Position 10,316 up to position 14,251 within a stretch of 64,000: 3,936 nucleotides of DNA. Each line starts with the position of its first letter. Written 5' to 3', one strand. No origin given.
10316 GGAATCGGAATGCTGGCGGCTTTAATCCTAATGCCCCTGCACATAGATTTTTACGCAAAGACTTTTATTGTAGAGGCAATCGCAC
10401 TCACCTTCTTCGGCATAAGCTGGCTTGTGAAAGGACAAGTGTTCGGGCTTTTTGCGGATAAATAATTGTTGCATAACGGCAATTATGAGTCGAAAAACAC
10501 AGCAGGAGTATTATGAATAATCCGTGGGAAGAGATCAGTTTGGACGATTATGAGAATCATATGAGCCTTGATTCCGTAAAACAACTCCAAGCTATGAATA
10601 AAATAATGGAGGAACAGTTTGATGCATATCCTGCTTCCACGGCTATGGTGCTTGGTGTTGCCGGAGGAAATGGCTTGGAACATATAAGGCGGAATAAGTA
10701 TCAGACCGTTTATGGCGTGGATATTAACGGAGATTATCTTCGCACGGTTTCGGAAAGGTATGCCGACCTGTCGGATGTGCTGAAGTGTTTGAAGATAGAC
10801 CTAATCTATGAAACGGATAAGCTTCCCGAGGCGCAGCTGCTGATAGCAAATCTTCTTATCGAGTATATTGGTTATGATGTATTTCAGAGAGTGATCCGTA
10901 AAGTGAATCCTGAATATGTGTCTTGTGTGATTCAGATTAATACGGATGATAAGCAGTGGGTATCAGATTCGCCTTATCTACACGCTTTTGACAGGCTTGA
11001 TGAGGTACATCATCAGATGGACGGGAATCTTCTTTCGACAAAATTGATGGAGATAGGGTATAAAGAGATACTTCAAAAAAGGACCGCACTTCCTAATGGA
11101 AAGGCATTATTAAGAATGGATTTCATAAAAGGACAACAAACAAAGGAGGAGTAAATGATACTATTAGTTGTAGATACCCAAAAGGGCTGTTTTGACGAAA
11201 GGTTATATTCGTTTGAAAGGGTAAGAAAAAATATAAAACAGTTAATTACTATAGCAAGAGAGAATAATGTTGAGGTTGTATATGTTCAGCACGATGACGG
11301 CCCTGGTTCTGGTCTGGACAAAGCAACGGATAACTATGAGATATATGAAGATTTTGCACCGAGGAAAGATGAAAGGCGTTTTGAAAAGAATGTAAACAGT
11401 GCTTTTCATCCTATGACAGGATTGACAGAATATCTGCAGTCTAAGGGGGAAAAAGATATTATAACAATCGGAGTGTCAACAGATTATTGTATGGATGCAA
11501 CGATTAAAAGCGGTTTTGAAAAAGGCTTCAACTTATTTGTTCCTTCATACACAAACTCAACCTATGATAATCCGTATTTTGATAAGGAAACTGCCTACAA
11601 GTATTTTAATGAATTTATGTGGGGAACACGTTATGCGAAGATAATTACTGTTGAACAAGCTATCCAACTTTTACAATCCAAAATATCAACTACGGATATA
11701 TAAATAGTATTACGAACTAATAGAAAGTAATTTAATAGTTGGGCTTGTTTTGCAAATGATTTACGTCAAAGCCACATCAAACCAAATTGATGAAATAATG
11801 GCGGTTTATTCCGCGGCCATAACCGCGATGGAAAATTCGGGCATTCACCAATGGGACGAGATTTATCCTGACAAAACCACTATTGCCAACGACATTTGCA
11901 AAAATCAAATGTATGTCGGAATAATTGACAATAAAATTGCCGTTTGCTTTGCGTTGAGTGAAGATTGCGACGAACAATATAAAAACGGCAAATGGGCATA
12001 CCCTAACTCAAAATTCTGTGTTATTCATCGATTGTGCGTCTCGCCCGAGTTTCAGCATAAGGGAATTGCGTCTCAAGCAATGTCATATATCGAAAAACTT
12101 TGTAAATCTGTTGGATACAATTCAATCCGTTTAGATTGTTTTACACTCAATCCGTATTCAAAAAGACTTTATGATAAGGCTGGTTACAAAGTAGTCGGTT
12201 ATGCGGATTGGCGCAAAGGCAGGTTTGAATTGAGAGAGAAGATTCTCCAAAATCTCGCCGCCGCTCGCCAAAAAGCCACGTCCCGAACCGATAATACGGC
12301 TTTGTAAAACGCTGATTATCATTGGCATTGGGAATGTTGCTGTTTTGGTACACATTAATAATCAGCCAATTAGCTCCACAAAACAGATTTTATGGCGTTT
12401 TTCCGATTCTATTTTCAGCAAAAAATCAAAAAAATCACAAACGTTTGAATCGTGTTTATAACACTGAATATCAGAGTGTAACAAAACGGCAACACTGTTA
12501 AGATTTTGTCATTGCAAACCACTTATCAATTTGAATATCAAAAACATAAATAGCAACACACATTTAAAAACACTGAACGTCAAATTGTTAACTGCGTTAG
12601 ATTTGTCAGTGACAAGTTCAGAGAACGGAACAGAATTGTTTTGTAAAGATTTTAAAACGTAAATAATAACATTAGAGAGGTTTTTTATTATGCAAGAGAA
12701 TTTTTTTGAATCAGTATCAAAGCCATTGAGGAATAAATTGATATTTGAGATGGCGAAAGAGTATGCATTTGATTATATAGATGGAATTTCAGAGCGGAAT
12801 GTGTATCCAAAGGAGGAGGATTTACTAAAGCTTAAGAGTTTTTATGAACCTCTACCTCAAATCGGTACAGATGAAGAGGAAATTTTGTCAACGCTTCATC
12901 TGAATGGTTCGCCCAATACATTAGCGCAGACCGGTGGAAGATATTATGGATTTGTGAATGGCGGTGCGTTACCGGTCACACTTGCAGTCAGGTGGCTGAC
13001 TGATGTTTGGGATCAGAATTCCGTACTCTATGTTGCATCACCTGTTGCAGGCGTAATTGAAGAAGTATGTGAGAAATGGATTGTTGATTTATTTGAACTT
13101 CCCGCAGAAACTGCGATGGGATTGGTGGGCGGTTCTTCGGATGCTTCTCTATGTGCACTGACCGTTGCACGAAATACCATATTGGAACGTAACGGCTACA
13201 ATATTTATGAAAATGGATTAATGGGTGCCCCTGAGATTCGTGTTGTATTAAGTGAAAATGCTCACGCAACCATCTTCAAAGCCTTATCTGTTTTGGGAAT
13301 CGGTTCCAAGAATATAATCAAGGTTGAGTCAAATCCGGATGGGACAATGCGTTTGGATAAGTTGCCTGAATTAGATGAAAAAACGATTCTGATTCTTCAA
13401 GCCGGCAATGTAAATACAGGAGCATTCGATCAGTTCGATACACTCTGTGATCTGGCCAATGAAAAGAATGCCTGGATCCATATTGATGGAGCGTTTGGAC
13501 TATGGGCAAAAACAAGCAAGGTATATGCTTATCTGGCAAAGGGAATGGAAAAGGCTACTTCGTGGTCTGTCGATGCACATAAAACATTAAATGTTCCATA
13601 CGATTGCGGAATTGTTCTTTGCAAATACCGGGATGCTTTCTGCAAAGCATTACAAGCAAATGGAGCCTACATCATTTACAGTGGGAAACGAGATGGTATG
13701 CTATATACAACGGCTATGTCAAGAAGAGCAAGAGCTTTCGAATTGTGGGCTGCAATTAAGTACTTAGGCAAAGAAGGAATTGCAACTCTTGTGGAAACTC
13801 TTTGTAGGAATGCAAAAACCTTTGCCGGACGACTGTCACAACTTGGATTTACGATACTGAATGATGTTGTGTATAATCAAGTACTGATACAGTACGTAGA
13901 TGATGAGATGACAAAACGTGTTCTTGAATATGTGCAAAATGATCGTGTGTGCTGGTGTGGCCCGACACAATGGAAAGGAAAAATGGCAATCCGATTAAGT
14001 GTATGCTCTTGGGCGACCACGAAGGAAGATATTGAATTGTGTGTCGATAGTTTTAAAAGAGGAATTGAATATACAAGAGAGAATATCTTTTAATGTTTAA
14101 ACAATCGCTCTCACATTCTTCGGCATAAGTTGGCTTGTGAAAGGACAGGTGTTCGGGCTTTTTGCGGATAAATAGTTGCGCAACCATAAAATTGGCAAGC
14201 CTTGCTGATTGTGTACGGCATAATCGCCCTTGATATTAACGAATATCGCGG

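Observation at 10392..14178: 3.7-kb four-gene cassette bounded by two diverged copies of the 3' end of a host membrane-protein gene (all coding differences silent)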

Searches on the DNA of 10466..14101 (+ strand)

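Call 37: search_dna_similar(query=window:10466-14101:+, collection=plasmids, mode=distant, max_rows=15)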
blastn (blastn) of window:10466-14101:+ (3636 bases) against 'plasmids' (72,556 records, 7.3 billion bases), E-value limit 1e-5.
Records with a match: 4; places in all: 4; records where one place covers at least 80% of the query: 0.
Best place of each record, by identity: 60-80% 4.
By first word of the organism name: Clostridium 2; Bacillus 1; Sarcina 1.
By predicted mobility (MOB-suite, as given by PLSDB): non-mobilizable 3; conjugative 1.
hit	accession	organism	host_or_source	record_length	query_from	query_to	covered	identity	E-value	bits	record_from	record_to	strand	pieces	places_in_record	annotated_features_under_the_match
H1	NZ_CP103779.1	Bacillus toyonensis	cell culture,Commercial plant nursery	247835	2477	3339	24%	64.4%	4e-25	125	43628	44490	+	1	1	aminotransferase class V-fold PLP-dependent enzyme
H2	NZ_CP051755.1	Sarcina sp. JB2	Pan troglodytes verus (Western ...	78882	738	1157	12%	65.8%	3e-14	91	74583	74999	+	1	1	cysteine hydrolase family protein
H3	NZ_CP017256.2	Clostridium taeniosporum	microbial cells,Lake Mainaki silt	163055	798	1157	10%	66.2%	6e-16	95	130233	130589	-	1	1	cysteine hydrolase family protein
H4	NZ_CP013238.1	Clostridium butyricum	Microbial isolate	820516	872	1157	8%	66.1%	3e-8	71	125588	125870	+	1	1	cysteine hydrolase family protein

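Call 38: search_dna_similar(query=window:10466-14101:+, collection=phages, mode=distant, max_rows=10)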
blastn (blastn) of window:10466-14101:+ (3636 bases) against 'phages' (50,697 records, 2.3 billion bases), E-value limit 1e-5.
Records with a match: 1; places in all: 1; records where one place covers at least 80% of the query: 0.
Best place of each record, by identity: 60-80% 1.
By first word of the organism name: Bacteriophage 1.
By host as written in the record: - 1.
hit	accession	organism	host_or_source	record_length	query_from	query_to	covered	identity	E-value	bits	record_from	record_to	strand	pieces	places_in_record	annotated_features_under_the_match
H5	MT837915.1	Bacteriophage sp.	human fecal samples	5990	769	941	5%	71.3%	2e-11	79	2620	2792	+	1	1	record has no annotation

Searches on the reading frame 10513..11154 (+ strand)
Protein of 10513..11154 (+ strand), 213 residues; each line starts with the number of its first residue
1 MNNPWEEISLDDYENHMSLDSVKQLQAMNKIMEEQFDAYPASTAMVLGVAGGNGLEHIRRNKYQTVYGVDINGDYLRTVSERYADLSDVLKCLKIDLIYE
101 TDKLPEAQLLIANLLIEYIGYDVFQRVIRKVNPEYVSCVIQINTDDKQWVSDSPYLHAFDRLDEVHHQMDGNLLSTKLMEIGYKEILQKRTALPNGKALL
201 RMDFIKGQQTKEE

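Call 6: search_protein_families(library=pfam, proteins=[window:10513-11154:+])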
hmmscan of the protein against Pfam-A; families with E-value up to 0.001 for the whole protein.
window:10513-11154:+ (213 aa): 0 families

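Call 56: search_protein_families(library=ncbifam, proteins=[window:10513-11154:+], max_evalue=0.01)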
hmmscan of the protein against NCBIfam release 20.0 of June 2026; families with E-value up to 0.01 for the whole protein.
window:10513-11154:+ (213 aa): 0 families

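Call 57: search_solved_structures(query=window:10513-11154:+, max_evalue=0.1)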
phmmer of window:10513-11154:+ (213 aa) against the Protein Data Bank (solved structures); distinct sequences matched with E-value up to 0.1: 0.

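Call 72: find_related_loci(query=window:10513-11154:+, collection=viral_contigs, flank=8000)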
Query window:10513-11154:+ (213 aa) in viral_contigs; peptide patterns used: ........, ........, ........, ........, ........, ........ (x = any residue, [..] = any of these).
1 stretches matched a pattern, but none encodes a relative of the query by tblastn (E <= 1e-3).

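Call 80: predict_structure(protein=window:10513-11154:+)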
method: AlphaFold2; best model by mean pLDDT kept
length: 213 residues; sequences in the alignment: 1
mean_pLDDT: 34.1   pTM: 0.29
mean pLDDT of the five models: 34.1, 32.5, 32.5, 31.6, 30.8
residues with pLDDT >= 90: 0; 70-90: 0; 50-70: 4; < 50: 209
segments of 3 or more residues with pLDDT < 50: 1-120, 126-132, 134-213
pLDDT, mean of each block of 10 residues (from residue 1): 27 34 39 37 27 35 29 29 32 27 37 45 49 46 37 30 27 27 31 31 40 32
secondary structure, 60 per line:
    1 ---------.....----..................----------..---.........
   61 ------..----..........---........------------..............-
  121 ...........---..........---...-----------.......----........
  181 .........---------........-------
elements in order: H10-14 H19-36 H52-60 H73-82 H86-93 H106-119 H121-131 E135-144 E148-150 H162-168 H173-189 E199-206
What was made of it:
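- Tried and rejected: The single-sequence structure prediction of the 213-aa protein failed (pLDDT 34, call 80).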

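Call 86: search_protein_representatives(protein=window:10513-11154:+)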
Query: 213 residues. Proteins with E-value up to 0.001 (for the whole library): 992; up to 1e-10: 519; up to 1e-30: 103. The best 150 are listed.
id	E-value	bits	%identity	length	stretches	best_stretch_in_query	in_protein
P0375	5.0e-96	336.5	71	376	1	2-210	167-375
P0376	1.7e-87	308.7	65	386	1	2-206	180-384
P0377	5.0e-84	297.3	65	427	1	2-207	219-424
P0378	4.4e-83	294.2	65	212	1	1-209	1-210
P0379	6.3e-77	274.1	62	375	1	2-204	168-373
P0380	8.4e-70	250.9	58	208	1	2-204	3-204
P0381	9.2e-69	247.5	51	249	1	2-206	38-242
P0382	4.5e-68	245.2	55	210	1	1-210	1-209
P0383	7.6e-66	237.9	55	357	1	1-204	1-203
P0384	4.8e-65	235.3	58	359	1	3-204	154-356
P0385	1.7e-59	217.2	63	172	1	1-150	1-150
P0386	8.6e-59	214.9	52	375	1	3-206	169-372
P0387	1.3e-58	214.3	73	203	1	1-138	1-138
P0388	2.3e-58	213.5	53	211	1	1-204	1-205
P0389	3.1e-57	209.8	51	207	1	3-206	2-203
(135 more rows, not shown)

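Call 88: search_protein_families(library=pfam, alignment_id=A3, max_evalue=0.01)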
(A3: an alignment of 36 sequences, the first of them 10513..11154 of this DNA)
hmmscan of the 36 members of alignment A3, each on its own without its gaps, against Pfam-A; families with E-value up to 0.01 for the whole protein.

A. member 1, window:10513-11154:+ (213 aa): 0 families

B. families by the number of members that match (of 36 scanned): 10 families
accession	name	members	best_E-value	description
PF13649.12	Methyltransf_25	24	2.8e-06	Methyltransferase domain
PF08241.18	Methyltransf_11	16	1.9e-07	Methyltransferase domain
PF08242.18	Methyltransf_12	10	9e-05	Methyltransferase domain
PF00857.26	Isochorismatase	1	1.9e-23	Isochorismatase domain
PF00293.34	NUDIX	1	4.2e-18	NUDIX domain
PF14815.12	NUDIX_4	1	6.3e-06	NUDIX domain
PF13489.12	Methyltransf_23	1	0.0041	Methyltransferase domain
PF06973.17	DUF1297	1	0.0064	Domain of unknown function (DUF1297)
PF20157.4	Maf_flag10_N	1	0.0085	Glycosyltransferase Maf N-terminal domain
PF09633.15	DUF2023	1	0.0095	Protein of unknown function (DUF2023)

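Call 89: search_solved_structures(query=A3, max_evalue=0.01)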
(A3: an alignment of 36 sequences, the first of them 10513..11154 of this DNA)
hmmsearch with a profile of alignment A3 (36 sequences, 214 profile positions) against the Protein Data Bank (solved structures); distinct sequences matched with E-value up to 0.01: 0.
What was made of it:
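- Tried and rejected: The profile search of PDB sequences was empty (call 89).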

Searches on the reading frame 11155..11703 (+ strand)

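Call 6: search_protein_families(library=pfam, proteins=[window:11155-11703:+])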
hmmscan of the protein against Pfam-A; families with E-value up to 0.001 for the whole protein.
window:11155-11703:+ (182 aa): 1 family
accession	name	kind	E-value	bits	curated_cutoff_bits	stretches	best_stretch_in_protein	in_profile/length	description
PF00857.26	Isochorismatase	-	6.4e-24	85.4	27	1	2-158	2-165/175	Isochorismatase domain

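Call 56: search_protein_families(library=ncbifam, proteins=[window:11155-11703:+], max_evalue=0.01)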
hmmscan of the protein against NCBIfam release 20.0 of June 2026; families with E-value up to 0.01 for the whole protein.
window:11155-11703:+ (182 aa): 5 families
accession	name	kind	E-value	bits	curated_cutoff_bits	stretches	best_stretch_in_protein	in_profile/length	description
TIGR03614.1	RutB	equivalog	5.9e-08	32.6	377.95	1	54-127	107-179/226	pyrimidine utilization protein B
NF050097.1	BiurAmidohydBiuH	equivalog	2.2e-06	27.3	370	1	52-135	105-187/221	biuret amidohydrolase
NF041461.1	C_hydro_YcaC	equivalog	9.3e-05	22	310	1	3-140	12-143/201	isochorismate family cysteine hydrolase YcaC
NF008517.0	PRK11440.1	equivalog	0.00038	20.4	195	1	72-138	95-160/188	hydrolase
NF008623.0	PRK11609.1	equivalog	0.0035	17.2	174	1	87-129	131-173/213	bifunctional nicotinamidase/pyrazinamidase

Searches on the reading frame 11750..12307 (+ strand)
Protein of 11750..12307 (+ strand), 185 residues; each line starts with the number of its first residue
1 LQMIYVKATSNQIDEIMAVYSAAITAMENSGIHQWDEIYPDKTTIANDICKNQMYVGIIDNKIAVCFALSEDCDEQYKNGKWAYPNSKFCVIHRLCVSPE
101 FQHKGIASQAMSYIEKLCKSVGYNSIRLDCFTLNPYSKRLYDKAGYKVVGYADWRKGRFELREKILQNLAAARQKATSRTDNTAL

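Call 6: search_protein_families(library=pfam, proteins=[window:11750-12307:+])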
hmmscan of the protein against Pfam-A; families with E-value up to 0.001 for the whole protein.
window:11750-12307:+ (185 aa): 3 families
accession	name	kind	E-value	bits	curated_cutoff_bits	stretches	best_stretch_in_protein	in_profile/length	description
PF00583.31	Acetyltransf_1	-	4.9e-13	49.8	20.7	1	53-146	34-116/116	Acetyltransferase (GNAT) family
PF13508.13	Acetyltransf_7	-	2.9e-09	37.6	27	1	53-147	4-83/84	Acetyltransferase (GNAT) domain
PF13673.13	Acetyltransf_10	-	3.4e-08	34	23.6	1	88-150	52-111/128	Acetyltransferase (GNAT) domain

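Call 56: search_protein_families(library=ncbifam, proteins=[window:11798-12307:+], max_evalue=0.01)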
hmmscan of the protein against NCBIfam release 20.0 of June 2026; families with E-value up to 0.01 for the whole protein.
window:11798-12307:+ (169 aa): 9 families
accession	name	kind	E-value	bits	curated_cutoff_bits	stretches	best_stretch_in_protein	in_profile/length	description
TIGR01575.1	rimI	equivalog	4.2e-07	30.2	86.4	1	76-134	58-116/132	ribosomal protein S18-alanine N-acetyltransferase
NF040503.1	resist_ArsN1a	equivalog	7.2e-06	25.8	170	1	81-135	84-138/159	arsinothricin resistance N-acetyltransferase ArsN1 family A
NF033151.0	AAC_6p_A10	exception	9.5e-05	22.5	400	1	66-133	87-155/178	AAC(6')-I family aminoglycoside 6'-N-acetyltransferase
NF002959.0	PRK03624.1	equivalog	0.00047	19.9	124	1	76-132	75-131/147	GNAT family acetyltransferase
NF033693.0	AAC_6p_Ie_fam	exception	0.00087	19.5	340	1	57-133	79-156/179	AAC(6')-Ie family aminoglycoside N-acetyltransferase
NF043067.1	AAC_6p_group_E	equivalog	0.0012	18.7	140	1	44-131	45-128/140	aminoglycoside 6'-N-acetyltransferase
NF033078.2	AAC_6p_Ia_fam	equivalog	0.0019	18.1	265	0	10-112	24-114/181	AAC(6')-Ia family aminoglycoside 6'-N-acetyltransferase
NF000507.1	AAC_6p_Ie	exception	0.0035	17.3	450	1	56-133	78-156/201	aminoglycoside N-acetyltransferase AAC(6')-Ie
NF008212.0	PRK10975.1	equivalog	0.0056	16.5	219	1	78-138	168-228/232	dTDP-4-amino-4,6-dideoxy-D-galactose acyltransferase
